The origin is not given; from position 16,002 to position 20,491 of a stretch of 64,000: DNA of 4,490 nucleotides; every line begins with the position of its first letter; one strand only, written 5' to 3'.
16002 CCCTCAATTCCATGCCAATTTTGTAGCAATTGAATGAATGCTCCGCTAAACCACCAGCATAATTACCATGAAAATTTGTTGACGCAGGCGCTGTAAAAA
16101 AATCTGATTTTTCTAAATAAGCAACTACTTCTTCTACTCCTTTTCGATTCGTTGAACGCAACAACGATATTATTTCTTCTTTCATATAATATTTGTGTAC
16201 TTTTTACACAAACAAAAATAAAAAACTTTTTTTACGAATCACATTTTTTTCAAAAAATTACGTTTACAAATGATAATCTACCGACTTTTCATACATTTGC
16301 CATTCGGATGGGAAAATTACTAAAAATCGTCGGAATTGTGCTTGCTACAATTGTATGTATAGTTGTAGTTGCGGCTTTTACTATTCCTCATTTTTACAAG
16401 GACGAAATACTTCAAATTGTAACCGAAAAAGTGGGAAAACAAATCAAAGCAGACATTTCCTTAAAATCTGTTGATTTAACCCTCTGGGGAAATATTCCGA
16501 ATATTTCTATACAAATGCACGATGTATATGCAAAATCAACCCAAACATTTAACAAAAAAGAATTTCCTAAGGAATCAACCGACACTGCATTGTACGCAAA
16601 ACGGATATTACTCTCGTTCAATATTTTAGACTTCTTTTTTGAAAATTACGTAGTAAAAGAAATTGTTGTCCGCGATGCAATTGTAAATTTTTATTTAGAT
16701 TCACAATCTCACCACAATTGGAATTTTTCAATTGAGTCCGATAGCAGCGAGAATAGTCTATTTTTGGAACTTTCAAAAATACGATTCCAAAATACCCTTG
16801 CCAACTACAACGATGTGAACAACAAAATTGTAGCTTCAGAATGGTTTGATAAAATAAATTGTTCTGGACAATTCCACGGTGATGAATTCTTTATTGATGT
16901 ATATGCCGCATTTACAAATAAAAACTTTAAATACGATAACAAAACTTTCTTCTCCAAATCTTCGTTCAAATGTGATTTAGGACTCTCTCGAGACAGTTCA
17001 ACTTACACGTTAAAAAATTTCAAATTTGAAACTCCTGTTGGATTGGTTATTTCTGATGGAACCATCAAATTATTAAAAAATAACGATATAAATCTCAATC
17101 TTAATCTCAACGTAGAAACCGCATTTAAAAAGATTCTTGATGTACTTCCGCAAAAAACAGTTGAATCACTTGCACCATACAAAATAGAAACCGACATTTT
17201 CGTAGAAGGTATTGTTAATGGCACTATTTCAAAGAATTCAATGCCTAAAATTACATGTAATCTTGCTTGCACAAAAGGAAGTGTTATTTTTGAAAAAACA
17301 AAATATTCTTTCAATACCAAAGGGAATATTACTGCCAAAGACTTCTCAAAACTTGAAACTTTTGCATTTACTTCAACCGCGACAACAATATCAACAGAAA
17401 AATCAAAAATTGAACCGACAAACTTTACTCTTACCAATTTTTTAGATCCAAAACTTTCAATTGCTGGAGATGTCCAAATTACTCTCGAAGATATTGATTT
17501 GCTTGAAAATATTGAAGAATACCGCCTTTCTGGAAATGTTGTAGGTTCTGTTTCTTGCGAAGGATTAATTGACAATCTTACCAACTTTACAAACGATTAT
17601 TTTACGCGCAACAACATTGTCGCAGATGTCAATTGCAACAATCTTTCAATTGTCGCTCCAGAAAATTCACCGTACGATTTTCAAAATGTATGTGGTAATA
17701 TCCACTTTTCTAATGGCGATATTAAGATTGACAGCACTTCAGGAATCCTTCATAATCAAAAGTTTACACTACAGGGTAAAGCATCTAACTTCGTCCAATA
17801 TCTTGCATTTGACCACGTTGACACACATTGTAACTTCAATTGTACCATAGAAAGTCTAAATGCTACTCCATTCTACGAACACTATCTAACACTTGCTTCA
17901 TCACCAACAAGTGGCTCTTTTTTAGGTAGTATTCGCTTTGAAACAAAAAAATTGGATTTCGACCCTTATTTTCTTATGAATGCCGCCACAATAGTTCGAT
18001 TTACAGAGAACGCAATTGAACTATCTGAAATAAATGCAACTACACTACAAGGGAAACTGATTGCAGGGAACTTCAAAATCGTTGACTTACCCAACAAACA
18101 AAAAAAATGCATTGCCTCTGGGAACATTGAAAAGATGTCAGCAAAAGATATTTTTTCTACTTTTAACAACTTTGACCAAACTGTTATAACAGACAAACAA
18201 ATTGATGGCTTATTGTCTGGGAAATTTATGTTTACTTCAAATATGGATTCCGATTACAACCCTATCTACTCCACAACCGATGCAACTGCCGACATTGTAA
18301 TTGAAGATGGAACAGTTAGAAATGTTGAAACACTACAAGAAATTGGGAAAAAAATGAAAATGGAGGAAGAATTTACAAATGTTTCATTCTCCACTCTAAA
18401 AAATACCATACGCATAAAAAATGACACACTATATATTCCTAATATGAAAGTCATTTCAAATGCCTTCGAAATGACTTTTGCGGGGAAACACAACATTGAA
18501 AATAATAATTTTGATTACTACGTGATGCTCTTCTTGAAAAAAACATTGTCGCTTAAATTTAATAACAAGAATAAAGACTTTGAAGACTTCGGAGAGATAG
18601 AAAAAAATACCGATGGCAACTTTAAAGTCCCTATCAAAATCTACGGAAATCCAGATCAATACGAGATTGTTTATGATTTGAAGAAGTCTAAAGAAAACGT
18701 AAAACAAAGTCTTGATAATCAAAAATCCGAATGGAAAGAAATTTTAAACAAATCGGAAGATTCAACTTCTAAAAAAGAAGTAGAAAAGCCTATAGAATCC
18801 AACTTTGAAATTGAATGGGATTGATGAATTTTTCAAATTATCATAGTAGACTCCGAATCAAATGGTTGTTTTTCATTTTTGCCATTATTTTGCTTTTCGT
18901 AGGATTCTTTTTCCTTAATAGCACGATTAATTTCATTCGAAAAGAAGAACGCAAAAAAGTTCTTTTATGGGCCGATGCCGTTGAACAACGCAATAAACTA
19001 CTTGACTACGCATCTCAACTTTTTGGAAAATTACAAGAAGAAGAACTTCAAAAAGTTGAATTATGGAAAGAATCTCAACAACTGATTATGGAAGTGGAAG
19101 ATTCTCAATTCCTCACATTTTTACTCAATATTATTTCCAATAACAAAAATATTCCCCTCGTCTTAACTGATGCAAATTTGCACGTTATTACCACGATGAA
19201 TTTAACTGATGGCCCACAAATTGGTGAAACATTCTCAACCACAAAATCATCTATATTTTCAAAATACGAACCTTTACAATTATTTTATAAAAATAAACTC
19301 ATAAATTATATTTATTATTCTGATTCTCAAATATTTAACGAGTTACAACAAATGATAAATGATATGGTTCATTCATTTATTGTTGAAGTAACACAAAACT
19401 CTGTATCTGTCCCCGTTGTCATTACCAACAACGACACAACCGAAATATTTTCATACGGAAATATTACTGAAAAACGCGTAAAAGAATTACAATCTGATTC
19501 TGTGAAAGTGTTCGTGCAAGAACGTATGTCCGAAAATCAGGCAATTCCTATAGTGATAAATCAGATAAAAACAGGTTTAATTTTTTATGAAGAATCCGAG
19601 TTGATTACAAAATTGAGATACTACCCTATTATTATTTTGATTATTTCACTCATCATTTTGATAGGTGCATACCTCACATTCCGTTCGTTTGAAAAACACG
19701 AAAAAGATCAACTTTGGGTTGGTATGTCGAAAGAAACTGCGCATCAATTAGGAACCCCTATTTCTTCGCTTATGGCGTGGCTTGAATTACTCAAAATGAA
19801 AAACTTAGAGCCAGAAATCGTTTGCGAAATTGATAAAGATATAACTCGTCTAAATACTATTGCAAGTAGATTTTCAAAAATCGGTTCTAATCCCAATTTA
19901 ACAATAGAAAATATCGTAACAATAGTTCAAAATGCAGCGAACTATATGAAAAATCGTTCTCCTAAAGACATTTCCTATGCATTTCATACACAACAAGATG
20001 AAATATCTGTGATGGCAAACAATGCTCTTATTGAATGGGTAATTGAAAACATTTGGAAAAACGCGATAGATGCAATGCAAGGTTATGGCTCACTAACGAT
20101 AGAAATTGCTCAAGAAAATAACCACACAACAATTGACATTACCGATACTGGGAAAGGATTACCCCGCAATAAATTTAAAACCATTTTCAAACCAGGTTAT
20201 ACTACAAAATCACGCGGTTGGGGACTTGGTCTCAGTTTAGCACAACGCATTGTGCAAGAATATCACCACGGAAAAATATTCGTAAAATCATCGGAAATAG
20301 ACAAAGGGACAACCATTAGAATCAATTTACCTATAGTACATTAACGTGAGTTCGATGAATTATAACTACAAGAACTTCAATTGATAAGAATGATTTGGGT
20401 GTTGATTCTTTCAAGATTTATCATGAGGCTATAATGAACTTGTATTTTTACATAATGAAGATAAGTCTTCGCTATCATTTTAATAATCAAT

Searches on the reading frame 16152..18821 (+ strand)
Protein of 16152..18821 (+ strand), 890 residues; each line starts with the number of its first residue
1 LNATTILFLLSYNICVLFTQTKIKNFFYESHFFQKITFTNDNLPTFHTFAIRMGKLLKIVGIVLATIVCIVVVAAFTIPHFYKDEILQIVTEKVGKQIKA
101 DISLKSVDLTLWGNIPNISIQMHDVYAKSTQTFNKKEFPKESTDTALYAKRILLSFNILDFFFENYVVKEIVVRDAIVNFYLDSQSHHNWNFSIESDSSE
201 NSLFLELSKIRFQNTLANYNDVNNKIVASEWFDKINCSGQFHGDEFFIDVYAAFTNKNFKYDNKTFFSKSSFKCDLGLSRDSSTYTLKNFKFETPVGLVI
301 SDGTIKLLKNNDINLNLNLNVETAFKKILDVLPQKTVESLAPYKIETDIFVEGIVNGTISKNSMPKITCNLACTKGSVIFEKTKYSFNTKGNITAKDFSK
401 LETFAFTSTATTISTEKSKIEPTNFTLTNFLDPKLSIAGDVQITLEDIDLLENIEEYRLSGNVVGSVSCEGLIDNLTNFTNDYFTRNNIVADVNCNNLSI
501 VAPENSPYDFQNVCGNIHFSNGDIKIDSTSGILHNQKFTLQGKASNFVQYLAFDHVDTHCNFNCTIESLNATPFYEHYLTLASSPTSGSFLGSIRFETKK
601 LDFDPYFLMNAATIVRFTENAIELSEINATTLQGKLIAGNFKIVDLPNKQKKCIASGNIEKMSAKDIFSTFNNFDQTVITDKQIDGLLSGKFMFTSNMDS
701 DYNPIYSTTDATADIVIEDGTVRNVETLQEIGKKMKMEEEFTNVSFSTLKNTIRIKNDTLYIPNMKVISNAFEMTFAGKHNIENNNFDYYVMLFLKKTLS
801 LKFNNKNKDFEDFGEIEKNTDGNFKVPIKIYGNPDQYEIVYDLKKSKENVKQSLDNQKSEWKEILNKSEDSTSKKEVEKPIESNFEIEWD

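Call 21: search_protein_families(library=pfam, proteins=[window:16152-18821:+], max_evalue=0.001)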
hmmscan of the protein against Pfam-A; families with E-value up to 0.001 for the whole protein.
window:16152-18821:+ (890 aa): 3 families
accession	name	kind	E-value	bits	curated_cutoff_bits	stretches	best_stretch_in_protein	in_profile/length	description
PF05170.20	AsmA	-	1e-07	31.6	29.8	1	53-214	1-166/607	AsmA family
PF05359.17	DUF748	-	0.00019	20.1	50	1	51-229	9-174/1037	Domain of Unknown Function (DUF748)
PF13116.12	YhdP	-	0.00051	18.5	46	0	745-792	1122-1169/1224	YhdP protein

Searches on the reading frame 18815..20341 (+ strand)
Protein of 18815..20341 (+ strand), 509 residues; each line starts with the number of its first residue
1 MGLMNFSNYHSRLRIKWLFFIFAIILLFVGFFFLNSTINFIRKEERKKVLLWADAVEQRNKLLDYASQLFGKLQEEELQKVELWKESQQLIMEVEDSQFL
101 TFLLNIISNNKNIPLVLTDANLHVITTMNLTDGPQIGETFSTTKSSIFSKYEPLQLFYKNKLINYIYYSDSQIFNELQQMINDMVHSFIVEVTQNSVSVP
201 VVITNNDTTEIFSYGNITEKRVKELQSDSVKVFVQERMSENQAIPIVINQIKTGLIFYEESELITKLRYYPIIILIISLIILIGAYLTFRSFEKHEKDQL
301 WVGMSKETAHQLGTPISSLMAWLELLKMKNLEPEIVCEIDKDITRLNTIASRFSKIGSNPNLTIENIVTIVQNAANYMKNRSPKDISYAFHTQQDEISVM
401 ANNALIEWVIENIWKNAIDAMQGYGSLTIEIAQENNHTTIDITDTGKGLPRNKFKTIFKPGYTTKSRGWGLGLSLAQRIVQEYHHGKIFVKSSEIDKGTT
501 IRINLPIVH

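Call 21: search_protein_families(library=pfam, proteins=[window:18815-20341:+], max_evalue=0.001)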
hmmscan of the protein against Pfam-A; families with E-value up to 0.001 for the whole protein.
window:18815-20341:+ (509 aa): 3 families
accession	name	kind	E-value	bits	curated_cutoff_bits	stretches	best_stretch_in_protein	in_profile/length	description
PF02518.31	HATPase_c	-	1.9e-20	73.8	26.4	1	406-507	6-109/111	Histidine kinase-, DNA gyrase B-, and HSP90-like ATPase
PF14501.12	HATPase_c_5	-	0.0001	22.6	22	1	408-492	8-90/102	GHKL domain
PF13589.12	HATPase_c_3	-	0.00055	20.4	25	0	408-467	5-63/137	Histidine kinase-, DNA gyrase B-, and HSP90-like ATPase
